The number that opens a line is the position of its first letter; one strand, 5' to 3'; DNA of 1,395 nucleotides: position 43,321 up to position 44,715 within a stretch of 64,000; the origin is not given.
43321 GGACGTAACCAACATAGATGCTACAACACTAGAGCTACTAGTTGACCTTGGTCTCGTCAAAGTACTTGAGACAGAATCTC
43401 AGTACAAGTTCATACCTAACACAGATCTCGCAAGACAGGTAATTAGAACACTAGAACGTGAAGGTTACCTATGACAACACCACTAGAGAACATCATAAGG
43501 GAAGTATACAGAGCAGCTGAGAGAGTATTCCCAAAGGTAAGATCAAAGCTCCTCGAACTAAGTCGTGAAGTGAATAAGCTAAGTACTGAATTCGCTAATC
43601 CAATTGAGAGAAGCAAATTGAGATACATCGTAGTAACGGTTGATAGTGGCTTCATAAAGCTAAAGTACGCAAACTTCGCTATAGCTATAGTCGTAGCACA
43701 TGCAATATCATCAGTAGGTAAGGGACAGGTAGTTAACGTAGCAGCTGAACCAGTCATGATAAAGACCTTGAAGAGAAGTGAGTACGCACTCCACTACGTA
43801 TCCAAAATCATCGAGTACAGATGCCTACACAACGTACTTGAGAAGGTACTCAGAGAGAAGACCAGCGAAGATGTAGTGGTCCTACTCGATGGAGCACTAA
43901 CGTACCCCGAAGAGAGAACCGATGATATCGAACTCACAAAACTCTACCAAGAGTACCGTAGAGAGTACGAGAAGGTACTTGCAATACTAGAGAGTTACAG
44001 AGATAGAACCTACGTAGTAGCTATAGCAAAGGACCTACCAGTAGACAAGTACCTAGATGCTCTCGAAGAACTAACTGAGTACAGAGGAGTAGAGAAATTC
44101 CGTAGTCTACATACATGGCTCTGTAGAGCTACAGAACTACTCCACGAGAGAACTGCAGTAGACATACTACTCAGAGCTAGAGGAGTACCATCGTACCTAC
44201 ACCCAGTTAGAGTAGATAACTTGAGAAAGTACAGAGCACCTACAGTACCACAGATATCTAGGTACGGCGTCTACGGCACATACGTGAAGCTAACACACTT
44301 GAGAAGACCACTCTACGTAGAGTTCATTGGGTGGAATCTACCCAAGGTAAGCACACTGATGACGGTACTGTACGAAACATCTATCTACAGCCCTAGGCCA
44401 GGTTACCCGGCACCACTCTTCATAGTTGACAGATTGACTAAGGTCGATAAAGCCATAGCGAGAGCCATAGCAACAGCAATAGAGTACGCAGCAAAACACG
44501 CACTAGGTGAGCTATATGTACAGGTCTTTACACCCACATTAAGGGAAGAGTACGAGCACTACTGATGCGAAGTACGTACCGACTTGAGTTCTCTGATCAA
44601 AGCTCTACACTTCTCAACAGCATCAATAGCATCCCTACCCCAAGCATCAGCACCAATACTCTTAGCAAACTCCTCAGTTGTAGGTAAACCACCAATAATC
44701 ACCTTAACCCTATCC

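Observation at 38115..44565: Four-gene coupled operon (wHTH protein, 1245-aa P-loop NTPase, unknown protein, NurA-like nuclease): candidate undescribed DNA-surveillance or defence module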

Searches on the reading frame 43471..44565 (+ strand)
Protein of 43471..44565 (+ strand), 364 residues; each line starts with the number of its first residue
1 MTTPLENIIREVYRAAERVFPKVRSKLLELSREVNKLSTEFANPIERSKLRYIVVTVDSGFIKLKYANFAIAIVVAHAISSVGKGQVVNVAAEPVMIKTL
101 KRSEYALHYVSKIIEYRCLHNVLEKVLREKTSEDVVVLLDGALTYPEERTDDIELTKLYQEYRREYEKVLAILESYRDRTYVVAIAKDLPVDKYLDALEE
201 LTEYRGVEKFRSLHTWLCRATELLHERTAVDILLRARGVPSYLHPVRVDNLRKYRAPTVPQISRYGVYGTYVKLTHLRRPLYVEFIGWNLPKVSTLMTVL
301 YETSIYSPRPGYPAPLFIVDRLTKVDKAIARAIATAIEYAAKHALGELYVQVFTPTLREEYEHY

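Call 5: search_protein_families(library=pfam, proteins=[window:43471-44565:+], max_evalue=1)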
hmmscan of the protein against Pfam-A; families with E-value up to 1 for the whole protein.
window:43471-44565:+ (364 aa): 2 families
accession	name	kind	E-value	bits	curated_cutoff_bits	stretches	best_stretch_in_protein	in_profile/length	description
PF09376.16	NurA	-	2e-16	60.7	21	1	54-325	3-254/254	NurA domain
PF24720.1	DUF7673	-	0.16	12.4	27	1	318-353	37-71/85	Family of unknown function (DUF7673)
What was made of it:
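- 43471..44565 (+): Gene 4, 364 aa, NurA-family nuclease with intact catalytic residues. Pfam NurA 2e-16, 60.7 bits against a cutoff of 21, covering 54-325 (call 5).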

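Call 6: search_protein_families(library=padloc, proteins=[window:43471-44565:+], max_evalue=1)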
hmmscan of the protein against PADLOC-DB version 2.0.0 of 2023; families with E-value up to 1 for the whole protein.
window:43471-44565:+ (364 aa): 0 families

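Call 7: search_protein_families(library=ncbifam, proteins=[window:43471-44565:+], max_evalue=1)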
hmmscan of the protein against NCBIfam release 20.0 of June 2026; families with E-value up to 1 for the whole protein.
window:43471-44565:+ (364 aa): 0 families

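Call 10: search_solved_structures(query=window:43471-44565:+, max_evalue=1, show_alignments=2)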
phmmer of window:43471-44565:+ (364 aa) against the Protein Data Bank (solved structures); distinct sequences matched with E-value up to 1: 1.
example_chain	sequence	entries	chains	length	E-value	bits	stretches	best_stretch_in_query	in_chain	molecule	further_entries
9hmr_A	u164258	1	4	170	0.66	12.6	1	111-166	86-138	Isoform 2B of GTPase KRas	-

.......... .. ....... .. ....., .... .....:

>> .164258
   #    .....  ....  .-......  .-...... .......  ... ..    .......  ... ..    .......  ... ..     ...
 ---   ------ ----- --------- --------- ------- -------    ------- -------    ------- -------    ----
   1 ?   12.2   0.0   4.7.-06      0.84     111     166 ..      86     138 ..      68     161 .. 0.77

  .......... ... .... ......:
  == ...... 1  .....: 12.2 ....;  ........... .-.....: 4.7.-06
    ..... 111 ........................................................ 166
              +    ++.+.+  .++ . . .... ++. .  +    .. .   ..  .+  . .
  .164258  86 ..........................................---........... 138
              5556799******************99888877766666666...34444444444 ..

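Call 21: find_homologous_proteins(query=window:43471-44565:+)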
Query window:43471-44565:+ (364 aa): 4 proteins with E <= 0.001 among 3589 candidates.
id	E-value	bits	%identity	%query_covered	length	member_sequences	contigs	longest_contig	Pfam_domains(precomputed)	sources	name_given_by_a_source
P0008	2.9e-216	735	91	100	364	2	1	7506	PF09376.17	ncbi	-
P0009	1.2e-92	329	48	100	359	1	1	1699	PF09376.17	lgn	-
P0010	2.4e-10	58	24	90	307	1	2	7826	-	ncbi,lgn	-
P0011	9.0e-6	43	25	93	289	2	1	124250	-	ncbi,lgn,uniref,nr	ncbi:single-stranded DNA endonuclease [Vulcanisaeta souniana]|uniref:DNA double-strand break repair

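Call 22: find_encoding_contigs(protein=P0011, flank=8000, max_places=2)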
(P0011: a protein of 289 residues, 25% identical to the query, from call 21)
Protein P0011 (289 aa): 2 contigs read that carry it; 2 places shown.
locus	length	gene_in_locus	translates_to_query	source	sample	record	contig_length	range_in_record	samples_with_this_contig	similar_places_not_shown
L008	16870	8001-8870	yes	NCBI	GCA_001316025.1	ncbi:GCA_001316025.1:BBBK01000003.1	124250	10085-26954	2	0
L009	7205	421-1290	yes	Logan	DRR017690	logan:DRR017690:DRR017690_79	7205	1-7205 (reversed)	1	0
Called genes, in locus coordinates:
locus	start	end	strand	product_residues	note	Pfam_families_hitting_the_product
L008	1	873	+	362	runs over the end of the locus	PF01306:LacY_symp (weak), PF07690:MFS_1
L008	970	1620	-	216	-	PF12644:DUF3782, PF07788:PDDEXK_10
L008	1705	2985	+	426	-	PF02538:Hydantoinase_B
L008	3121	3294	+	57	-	PF02538:Hydantoinase_B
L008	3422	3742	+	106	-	PF22600:MTPAP-like_central (weak), PF01909:NTP_transf_2, PF18765:Polbeta (weak)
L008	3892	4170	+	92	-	-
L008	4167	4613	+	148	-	-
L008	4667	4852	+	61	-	-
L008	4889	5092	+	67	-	-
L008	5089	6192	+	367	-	-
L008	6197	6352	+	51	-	-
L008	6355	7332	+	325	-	-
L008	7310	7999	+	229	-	-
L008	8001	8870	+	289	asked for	-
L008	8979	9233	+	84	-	-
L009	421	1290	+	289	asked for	-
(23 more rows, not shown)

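Call 23: find_encoding_contigs(protein=P0010, flank=8000, max_places=2)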
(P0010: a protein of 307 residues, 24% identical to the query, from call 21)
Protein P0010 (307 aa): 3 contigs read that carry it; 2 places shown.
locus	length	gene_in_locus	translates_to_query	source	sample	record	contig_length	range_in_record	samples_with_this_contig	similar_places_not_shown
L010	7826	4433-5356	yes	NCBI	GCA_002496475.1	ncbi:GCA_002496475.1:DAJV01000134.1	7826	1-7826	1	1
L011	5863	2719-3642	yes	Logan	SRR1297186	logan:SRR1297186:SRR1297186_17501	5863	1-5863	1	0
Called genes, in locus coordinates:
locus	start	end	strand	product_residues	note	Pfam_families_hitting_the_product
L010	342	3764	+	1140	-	-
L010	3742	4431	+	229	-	-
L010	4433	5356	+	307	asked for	-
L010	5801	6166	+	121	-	-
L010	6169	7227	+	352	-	-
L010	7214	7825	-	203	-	?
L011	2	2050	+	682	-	?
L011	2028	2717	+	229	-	-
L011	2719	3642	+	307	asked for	-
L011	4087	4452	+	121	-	-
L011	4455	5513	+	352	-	-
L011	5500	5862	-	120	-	?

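Call 24: find_encoding_contigs(protein=P0008, flank=8000, max_places=2)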
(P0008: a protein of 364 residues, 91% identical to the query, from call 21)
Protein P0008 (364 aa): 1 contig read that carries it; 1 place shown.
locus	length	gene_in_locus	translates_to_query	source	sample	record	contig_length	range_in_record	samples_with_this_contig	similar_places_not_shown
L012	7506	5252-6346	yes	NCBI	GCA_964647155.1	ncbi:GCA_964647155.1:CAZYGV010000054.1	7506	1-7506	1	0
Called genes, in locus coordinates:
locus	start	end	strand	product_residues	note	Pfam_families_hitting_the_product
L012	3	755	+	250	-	?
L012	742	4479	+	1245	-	-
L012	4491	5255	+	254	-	-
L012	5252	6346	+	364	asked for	PF09376:NurA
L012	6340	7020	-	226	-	PF02607:B12-binding_2, PF02310:B12-binding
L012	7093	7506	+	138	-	?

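Call 86: search_solved_structures(query=A8, max_evalue=1, show_alignments=1)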
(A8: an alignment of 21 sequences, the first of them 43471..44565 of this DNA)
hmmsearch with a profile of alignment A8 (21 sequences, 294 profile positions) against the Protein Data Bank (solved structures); distinct sequences matched with E-value up to 1: 14.
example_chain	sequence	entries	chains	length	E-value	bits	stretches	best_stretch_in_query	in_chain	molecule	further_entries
2ygk_A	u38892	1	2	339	1.7e-08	37.1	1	4-262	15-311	NURA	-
3tai_A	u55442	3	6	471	0.00016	24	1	26-132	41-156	DNA double-strand break repair protein nurA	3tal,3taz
9x1l_G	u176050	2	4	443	0.0031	19.8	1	9-132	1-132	5'-3' nuclease, encoded next to Rad50 and Mre11 homologs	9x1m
3v90_A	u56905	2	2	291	0.34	13.1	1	139-250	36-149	Glycogenin-1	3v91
1zct_A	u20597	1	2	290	0.34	13.1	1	139-250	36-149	Glycogenin-1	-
3v8y_A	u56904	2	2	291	0.35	13.1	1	139-250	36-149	Glycogenin-1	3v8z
3usq_A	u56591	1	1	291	0.35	13.1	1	139-250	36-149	Glycogenin-1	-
3usr_A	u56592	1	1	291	0.35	13.1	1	139-250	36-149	Glycogenin-1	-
1ll0_A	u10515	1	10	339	0.5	12.5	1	139-250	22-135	GLYCOGENIN-1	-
1zcu_A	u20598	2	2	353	0.52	12.5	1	139-250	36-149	Glycogenin-1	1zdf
1ll2_A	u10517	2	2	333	0.52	12.5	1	140-250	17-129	GLYCOGENIN-1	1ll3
1zcy_A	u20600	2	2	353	0.52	12.5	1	139-250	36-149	Glycogenin-1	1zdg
1zcv_A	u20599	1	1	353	0.52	12.5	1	139-250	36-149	Glycogenin-1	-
6dj6_A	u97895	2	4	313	0.81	11.9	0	133-199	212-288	Fatty Acid Kinase (Fak) B2 protein (SPR1019)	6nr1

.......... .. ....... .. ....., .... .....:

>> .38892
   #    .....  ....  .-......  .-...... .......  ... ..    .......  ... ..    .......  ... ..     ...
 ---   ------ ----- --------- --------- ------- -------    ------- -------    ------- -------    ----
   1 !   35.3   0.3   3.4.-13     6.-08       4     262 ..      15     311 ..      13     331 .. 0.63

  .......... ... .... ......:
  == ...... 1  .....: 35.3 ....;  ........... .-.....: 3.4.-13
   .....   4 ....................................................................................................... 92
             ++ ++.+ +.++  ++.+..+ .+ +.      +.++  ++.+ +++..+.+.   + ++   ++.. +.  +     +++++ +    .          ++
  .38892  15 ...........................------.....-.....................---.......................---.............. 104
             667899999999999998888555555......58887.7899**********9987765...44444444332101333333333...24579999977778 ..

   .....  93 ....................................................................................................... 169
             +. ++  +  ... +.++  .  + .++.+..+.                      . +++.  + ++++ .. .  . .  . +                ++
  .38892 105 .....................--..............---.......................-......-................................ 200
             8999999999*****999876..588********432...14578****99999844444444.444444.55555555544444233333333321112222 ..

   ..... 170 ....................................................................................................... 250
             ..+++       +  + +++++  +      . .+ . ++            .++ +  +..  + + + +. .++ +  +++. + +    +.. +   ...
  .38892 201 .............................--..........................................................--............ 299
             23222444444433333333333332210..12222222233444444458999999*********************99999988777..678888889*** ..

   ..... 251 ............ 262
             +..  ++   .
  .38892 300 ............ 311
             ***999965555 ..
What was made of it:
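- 43471..44565 (+): The family profile hits S. solfataricus NurA 2ygk (1.7e-8) and P. furiosus NurA 3tai (1.6e-4) (call 86).
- On NurA (PF09376): The family profile hits PDB NurA 2ygk at 1.7e-8 (call 86). The motifs align with those of S. solfataricus NurA (call 86).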
